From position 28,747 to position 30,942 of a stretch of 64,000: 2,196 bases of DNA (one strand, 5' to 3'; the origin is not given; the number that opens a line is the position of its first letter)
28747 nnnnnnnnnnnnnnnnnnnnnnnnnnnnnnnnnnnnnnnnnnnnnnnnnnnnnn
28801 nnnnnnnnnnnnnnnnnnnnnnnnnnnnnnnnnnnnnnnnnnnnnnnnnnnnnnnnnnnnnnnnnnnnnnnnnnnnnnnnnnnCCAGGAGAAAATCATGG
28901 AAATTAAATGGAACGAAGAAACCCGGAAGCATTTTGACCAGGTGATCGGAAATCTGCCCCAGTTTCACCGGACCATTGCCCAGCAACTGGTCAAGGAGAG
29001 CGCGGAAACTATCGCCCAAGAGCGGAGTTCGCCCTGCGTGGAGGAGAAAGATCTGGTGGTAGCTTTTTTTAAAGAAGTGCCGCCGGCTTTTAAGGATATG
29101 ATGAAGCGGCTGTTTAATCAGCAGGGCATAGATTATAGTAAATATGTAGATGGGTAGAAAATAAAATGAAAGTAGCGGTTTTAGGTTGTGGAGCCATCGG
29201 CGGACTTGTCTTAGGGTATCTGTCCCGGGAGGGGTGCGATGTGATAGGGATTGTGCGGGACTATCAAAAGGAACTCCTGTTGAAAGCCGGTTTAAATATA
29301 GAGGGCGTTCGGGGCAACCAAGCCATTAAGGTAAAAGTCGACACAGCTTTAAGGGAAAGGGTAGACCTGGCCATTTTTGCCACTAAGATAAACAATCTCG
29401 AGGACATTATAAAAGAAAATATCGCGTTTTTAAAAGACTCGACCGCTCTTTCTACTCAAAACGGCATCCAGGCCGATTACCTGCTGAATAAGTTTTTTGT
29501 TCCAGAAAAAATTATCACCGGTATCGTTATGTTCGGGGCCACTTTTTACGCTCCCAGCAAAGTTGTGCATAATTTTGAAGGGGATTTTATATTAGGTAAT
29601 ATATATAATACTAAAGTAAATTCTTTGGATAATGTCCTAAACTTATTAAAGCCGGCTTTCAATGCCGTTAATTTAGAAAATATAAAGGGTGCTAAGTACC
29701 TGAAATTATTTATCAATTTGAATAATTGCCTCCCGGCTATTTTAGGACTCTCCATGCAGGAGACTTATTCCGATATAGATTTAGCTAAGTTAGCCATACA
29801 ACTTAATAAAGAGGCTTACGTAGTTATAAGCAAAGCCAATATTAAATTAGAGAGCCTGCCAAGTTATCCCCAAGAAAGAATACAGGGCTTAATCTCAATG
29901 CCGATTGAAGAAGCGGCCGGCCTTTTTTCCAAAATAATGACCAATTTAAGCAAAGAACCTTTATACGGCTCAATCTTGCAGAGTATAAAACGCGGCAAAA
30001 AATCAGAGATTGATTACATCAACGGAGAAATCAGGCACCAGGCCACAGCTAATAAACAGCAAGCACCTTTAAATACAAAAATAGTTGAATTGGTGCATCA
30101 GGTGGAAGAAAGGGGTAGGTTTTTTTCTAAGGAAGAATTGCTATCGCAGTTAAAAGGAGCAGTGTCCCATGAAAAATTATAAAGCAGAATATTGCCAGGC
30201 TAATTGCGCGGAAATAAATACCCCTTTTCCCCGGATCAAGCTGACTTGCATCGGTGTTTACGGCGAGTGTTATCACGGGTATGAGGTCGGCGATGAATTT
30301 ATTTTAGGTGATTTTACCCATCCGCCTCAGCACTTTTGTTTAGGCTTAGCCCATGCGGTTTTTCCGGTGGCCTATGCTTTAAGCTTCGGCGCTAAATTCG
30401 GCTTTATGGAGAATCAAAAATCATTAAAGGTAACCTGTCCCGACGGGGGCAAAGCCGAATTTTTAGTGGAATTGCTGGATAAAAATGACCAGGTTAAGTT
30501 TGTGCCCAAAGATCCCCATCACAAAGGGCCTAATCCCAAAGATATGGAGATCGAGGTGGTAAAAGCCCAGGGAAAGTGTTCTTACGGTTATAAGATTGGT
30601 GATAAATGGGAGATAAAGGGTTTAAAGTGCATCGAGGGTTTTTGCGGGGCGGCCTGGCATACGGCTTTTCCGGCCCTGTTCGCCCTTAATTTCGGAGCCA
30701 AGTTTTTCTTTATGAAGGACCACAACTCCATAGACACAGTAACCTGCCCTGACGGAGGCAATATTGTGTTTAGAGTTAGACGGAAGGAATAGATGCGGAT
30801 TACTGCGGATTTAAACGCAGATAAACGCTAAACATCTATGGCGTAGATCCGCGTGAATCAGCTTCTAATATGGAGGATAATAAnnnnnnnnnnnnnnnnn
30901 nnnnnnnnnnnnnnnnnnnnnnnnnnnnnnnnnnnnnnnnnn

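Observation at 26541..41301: Type II PKS-like biosynthetic gene cluster in a non-actinobacterial anaerobe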

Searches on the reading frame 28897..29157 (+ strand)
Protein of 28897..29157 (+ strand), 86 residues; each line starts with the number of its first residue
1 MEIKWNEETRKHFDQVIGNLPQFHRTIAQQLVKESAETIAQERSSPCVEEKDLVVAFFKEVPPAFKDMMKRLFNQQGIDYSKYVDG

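Call 4: search_protein_families(library=pfam, proteins=[window:28897-29157:+], max_evalue=0.01)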
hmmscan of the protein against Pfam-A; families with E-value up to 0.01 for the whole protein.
window:28897-29157:+ (86 aa): 1 family
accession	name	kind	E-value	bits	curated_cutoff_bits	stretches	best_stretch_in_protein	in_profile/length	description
PF11084.13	DUF2621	-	4.5e-06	27.2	27.7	1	4-83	56-135/139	Protein of unknown function (DUF2621)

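Call 8: search_protein_families(library=ncbifam, proteins=[window:28897-29157:+], max_evalue=0.001)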
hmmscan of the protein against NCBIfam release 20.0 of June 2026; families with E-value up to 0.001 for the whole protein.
window:28897-29157:+ (86 aa): 0 families

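Call 90: search_protein_families(library=pfam, proteins=[window:28897-29157:+], max_evalue=10)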
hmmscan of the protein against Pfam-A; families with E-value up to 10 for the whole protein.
window:28897-29157:+ (86 aa): 3 families
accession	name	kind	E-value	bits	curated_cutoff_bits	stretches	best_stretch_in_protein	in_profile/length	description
PF11084.13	DUF2621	-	4.5e-06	27.2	27.7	1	4-83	56-135/139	Protein of unknown function (DUF2621)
PF05010.19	TACC_C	-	0.021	15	29.9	1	7-76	32-102/201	Transforming acidic coiled-coil-containing protein (TACC), C-terminal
PF08369.16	PCP_red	-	0.1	13.1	32.5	1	5-49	1-37/45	Proto-chlorophyllide reductase 57 kD subunit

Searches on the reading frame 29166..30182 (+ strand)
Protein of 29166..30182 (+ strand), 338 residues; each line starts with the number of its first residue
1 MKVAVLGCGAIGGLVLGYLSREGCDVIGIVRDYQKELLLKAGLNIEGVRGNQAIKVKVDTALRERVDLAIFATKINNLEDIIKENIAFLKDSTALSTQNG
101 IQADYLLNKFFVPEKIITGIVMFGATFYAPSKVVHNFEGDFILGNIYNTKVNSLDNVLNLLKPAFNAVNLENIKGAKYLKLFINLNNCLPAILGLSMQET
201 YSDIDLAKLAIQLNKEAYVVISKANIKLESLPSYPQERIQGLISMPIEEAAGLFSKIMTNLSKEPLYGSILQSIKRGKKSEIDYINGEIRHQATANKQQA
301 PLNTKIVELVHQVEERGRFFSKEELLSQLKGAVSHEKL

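Call 4: search_protein_families(library=pfam, proteins=[window:29166-30182:+], max_evalue=0.01)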
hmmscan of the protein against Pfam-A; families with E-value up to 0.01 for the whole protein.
window:29166-30182:+ (338 aa): 3 families
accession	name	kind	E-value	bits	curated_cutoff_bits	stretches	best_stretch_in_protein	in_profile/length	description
PF02558.23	ApbA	-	5.6e-25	88.1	22.2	1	3-146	1-148/150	Ketopantoate reductase PanE/ApbA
PF08546.17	ApbA_C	-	1.3e-15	58.3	22.7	1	172-314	1-125/125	Ketopantoate reductase PanE/ApbA C terminal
PF03807.23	F420_oxidored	-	0.0026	18.7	21.6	1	2-99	1-93/94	NADP oxidoreductase coenzyme F420-dependent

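Call 8: search_protein_families(library=ncbifam, proteins=[window:29166-30182:+], max_evalue=0.001)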
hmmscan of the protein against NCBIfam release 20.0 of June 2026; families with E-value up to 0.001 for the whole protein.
window:29166-30182:+ (338 aa): 16 families
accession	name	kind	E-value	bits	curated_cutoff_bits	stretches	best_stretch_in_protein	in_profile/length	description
TIGR00745.1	apbA_panE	subfamily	6.7e-42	143.8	141.35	1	2-315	1-303/305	2-dehydropantoate 2-reductase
NF006083.0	PRK08229.1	equivalog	4e-34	118.1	371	1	1-333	3-338/341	2-dehydropantoate 2-reductase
NF005092.1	PRK06522.2-3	equivalog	5.5e-32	111.1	500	1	1-314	1-295/296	2-dehydropantoate 2-reductase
NF005088.0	PRK06522.1-2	subfamily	4.5e-26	91.7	371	1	1-315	1-303/308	2-dehydropantoate 2-reductase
NF005091.0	PRK06522.2-2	equivalog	7.1e-22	77.9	252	1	1-225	2-227/302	2-dehydropantoate 2-reductase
NF005093.0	PRK06522.2-4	equivalog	8.1e-21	74.7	308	1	1-200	4-206/304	2-dehydropantoate 2-reductase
NF005087.0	PRK06522.1-1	equivalog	2.8e-20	72.6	351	1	1-316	1-291/296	2-dehydropantoate 2-reductase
NF005094.0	PRK06522.2-5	equivalog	7.3e-19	68.2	382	1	1-136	1-139/307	2-dehydropantoate 2-reductase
NF005089.0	PRK06522.1-4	subfamily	8.5e-19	68.1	223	2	1-101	1-104/326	2-dehydropantoate 2-reductase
NF004887.0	PRK06249.1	equivalog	5.7e-14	52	360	1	1-218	6-235/316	putative 2-dehydropantoate 2-reductase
NF004311.0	PRK05708.1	equivalog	8.7e-11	41.2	378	2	2-182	4-186/305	putative 2-dehydropantoate 2-reductase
NF009543.0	PRK12921.1-5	equivalog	1.3e-08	34.4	339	1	266-314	255-303/305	oxidoreductase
NF009541.0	PRK12921.1-1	equivalog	1.8e-07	30.7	338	1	2-248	7-244/297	oxidoreductase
NF005090.0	PRK06522.2-1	equivalog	4.4e-06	26.2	496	1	1-207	3-210/296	2-dehydropantoate 2-reductase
NF009542.0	PRK12921.1-4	equivalog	4.7e-06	26.1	288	1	1-229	2-217/286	oxidoreductase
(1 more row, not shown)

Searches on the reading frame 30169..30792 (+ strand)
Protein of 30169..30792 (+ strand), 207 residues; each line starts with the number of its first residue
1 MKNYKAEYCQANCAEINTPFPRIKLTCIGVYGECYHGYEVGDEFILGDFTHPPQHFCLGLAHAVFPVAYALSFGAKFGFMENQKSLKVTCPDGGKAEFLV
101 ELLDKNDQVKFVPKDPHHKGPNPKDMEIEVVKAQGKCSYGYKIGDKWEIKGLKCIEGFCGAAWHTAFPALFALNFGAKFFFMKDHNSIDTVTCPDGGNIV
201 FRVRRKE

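Call 4: search_protein_families(library=pfam, proteins=[window:30169-30792:+], max_evalue=0.01)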
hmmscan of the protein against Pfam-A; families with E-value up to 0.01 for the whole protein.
window:30169-30792:+ (207 aa): 1 family
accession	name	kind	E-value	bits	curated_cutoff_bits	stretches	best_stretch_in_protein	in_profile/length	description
PF15277.12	Sec3-PIP2_bind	-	0.0049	17.3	25.3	1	124-177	18-62/87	Exocyst complex component SEC3 N-terminal PIP2 binding PH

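Call 8: search_protein_families(library=ncbifam, proteins=[window:30169-30792:+], max_evalue=0.001)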
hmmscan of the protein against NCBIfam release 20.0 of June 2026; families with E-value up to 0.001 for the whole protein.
window:30169-30792:+ (207 aa): 1 family
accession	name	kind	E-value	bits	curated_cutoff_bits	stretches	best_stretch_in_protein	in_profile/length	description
TIGR04076.1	TIGR04076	subfamily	1.6e-29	102.3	33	2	124-205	2-88/91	TIGR04076 family protein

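Call 38: search_solved_structures(query=window:30169-30792:+, max_evalue=10)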
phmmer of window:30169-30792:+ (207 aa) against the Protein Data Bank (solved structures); distinct sequences matched with E-value up to 10: 3.
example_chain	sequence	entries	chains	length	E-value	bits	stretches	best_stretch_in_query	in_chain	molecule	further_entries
9iun_A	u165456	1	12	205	0.16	14.9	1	17-78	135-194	E3 ubiquitin/ISG15 ligase TRIM25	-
6flm_A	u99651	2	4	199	0.18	14.8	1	16-77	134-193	E3 ubiquitin/ISG15 ligase TRIM25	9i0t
6fln_A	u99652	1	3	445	0.45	13.4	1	17-77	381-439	E3 ubiquitin/ISG15 ligase TRIM25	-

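Call 56: find_homologous_proteins(query=window:30169-30792:+, max_evalue=0.00001)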
Query window:30169-30792:+ (207 aa): 777 proteins with E <= 0.00001 among 795 candidates; the best 120 are listed.
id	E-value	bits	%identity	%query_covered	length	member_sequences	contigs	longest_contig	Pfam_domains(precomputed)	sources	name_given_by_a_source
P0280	5.5e-128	443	89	100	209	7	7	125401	-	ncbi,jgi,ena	-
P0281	3.8e-125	434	85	100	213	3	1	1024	-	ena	-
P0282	5.5e-125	433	85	100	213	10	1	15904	-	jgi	-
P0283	4.8e-123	427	85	100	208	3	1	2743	-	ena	-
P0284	8.4e-123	426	84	100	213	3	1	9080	-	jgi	jgi:uncharacterized repeat protein (TIGR04076 family)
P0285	1.1e-122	426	84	100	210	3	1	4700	-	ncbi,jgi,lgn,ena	-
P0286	7.8e-122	423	84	100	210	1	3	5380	-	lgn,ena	-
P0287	2.2e-118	412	81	100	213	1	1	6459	-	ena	-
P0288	5.6e-116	404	80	100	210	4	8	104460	-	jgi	-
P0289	4.4e-114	398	79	100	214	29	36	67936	-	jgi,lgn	jgi:uncharacterized repeat protein (TIGR04076 family)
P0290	6.8e-113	394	75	100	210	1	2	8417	-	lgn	-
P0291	6.2e-112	391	76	99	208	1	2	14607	-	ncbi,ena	-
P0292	6.7e-112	391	76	100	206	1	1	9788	-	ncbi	-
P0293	7.2e-111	387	76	100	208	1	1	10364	-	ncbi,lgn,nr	ncbi:MAG: TIGR04076 family protein [Candidatus Omnitrophica bacterium]|nr:TIGR04076 family protein [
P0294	9.3e-110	384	76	100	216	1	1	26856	-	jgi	jgi:uncharacterized repeat protein (TIGR04076 family)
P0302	2.5e-103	363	79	92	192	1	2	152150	-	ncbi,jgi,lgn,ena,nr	ncbi:MAG: TIGR04076 family protein [Candidatus Omnitrophica bacterium]|jgi:uncharacterized repeat pr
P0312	2.5e-102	359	77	93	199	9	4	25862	-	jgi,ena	jgi:uncharacterized repeat protein (TIGR04076 family)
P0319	3.4e-101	356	75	94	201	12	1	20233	-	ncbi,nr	ncbi:MAG: TIGR04076 family protein [Candidatus Omnitrophica bacterium]|nr:TIGR04076 family protein [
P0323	4.3e-101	355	76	94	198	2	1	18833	-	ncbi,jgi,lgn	ncbi:MAG: TIGR04076 family protein [Candidatus Omnitrophota bacterium]|jgi:uncharacterized repeat pr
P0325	4.7e-101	355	75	93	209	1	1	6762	-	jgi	jgi:uncharacterized repeat protein (TIGR04076 family)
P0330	1.3e-100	354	75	93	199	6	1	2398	-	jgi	jgi:uncharacterized repeat protein (TIGR04076 family)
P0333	2.2e-100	353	75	93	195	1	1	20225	-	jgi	jgi:uncharacterized repeat protein (TIGR04076 family)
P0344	1.0e-99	351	75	92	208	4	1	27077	-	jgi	jgi:uncharacterized repeat protein (TIGR04076 family)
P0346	1.2e-99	351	74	93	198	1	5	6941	-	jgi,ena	jgi:uncharacterized repeat protein (TIGR04076 family)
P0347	1.6e-99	350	74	94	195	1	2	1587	-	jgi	jgi:uncharacterized repeat protein (TIGR04076 family)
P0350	2.0e-99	350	75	93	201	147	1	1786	-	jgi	jgi:uncharacterized repeat protein (TIGR04076 family)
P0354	2.6e-99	350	76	93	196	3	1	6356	-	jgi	jgi:uncharacterized repeat protein (TIGR04076 family)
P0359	2.9e-99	349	74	92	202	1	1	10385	-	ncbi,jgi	ncbi:MAG: TIGR04076 family protein [Candidatus Omnitrophota bacterium]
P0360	3.0e-99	349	74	93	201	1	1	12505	-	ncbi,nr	ncbi:MAG: TIGR04076 family protein [Candidatus Omnitrophica bacterium]|nr:TIGR04076 family protein [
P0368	5.2e-99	349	74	93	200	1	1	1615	-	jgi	jgi:uncharacterized repeat protein (TIGR04076 family)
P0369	5.5e-99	348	74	94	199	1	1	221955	-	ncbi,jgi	jgi:uncharacterized repeat protein (TIGR04076 family)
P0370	6.1e-99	348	76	92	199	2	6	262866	-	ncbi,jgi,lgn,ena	jgi:uncharacterized repeat protein (TIGR04076 family)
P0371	6.5e-99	348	74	94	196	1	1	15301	-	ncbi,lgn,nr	ncbi:MAG: TIGR04076 family protein [Candidatus Omnitrophica bacterium]|nr:TIGR04076 family protein [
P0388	1.6e-98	347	74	93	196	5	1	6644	-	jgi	jgi:uncharacterized repeat protein (TIGR04076 family)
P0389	1.7e-98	347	73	94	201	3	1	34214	-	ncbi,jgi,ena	ncbi:MAG: TIGR04076 family protein [Candidatus Omnitrophota bacterium]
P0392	2.1e-98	347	74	93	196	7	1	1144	-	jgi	jgi:uncharacterized repeat protein (TIGR04076 family)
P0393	2.2e-98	347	74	93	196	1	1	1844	-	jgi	jgi:uncharacterized repeat protein (TIGR04076 family)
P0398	3.2e-98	346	73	94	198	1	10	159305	-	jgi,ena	jgi:uncharacterized repeat protein (TIGR04076 family)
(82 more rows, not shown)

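Call 64: predict_structure(alignment_id=A2)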
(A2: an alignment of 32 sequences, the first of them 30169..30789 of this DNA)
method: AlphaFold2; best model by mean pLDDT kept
length: 207 residues; sequences in the alignment: 32
mean_pLDDT: 84.0   pTM: 0.82
mean pLDDT of the five models: 84.0, 83.3, 82.6, 78.8, 76.4
residues with pLDDT >= 90: 98; 70-90: 78; 50-70: 21; < 50: 10
segments of 3 or more residues with pLDDT < 50: 1-5, 7-11
pLDDT, mean of each block of 10 residues (from residue 1): 46 65 91 80 81 72 90 94 95 81 93 94 93 76 92 85 88 93 91 75 92
secondary structure, 60 per line:
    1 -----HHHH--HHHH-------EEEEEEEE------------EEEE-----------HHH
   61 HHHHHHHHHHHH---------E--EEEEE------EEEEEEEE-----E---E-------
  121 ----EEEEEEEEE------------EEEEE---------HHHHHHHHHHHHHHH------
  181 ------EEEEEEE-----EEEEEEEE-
elements in order: H6-9 H12-15 E23-30 E43-46 H58-72 E85-89 E96-103 E125-133 E146-150 H160-174 E187-193 E199-206

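Call 66: fold_search(model_id=the predicted structure, library=pdb)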
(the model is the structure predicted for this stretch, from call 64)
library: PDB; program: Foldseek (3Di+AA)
matches with E <= 10: 74; with E <= 0.001: 0
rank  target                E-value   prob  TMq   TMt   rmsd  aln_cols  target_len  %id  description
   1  3qjj_B                5.8e-02  0.04  0.11  0.10  15.5       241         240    9  One RAMP protein binding different RNA substrates (released 2012-02-08)
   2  3ufc                  2.0e-01  0.03  0.14  0.13  15.8       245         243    9  Characterization of a Cas6-related gene from Pyrococcus furiosus (released 2012-03-21)
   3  3qjj_A                2.7e-01  0.02  0.10  0.09  15.5       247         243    9  One RAMP protein binding different RNA substrates (released 2012-02-08)
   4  3on5_B                2.9e-01  0.20  0.27  0.19  15.5       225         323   11  Crystal structure of a xanthine dehydrogenase (BH1974) from Bacillus halodurans at 2.80 A resolution (released 2010-09-15)
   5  8otz_XL               1.3e+00  0.01  0.12  0.10  17.6       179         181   11  48-nm repeat of the native axonemal doublet microtubule from bovine sperm (released 2023-11-22)
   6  7som_F                2.1e+00  0.01  0.17  0.07  13.8       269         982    8  Ciliary C2 central pair apparatus isolated from Chlamydomonas reinhardtii (released 2022-04-13)
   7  2qaz_D                2.2e+00  0.02  0.15  0.22  10.9       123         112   13  Structure of C. crescentus SspB ortholog (released 2007-09-04)
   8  6u42_3W               2.2e+00  0.01  0.11  0.10  17.8       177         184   11  Natively decorated ciliary doublet microtubule (released 2019-11-13)
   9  8zy9_C                2.3e+00  0.02  0.13  0.06   9.2       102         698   12  Ra9479 Bat ACE2 Dimer in Complex with Two BtKY72 Sarbecovirus Spike RBDs. (released 2025-02-05)
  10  5sy5_E                2.6e+00  0.01  0.14  0.12  20.5       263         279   12  Crystal Structure of the Heterodimeric NPAS1-ARNT Complex (released 2016-11-09)
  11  9e2g_1V               3.0e+00  0.01  0.10  0.12  16.5       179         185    7  Cryo-EM structure of 48 nm repeat of microtubule doublet from T. brucei flagellum (released 2025-03-12)
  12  5yi6_D                3.6e+00  0.01  0.11  0.10  16.1       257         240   10  CRISPR associated protein Cas6 (released 2018-09-12)
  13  2j3w_C                3.8e+00  0.03  0.14  0.20  11.8        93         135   12  The crystal structure of the bet3-trs31-sedlin complex. (released 2006-11-27)
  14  9izn_B                3.8e+00  0.01  0.16  0.12  15.6       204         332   11  Crystal structure of HKU1A RBD bound to TMPRSS2 (released 2024-10-23)
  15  1f8a_B                3.8e+00  0.01  0.13  0.16  15.7       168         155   12  STRUCTURAL BASIS FOR THE PHOSPHOSERINE-PROLINE RECOGNITION BY GROUP IV WW DOMAINS (released 2000-08-23)
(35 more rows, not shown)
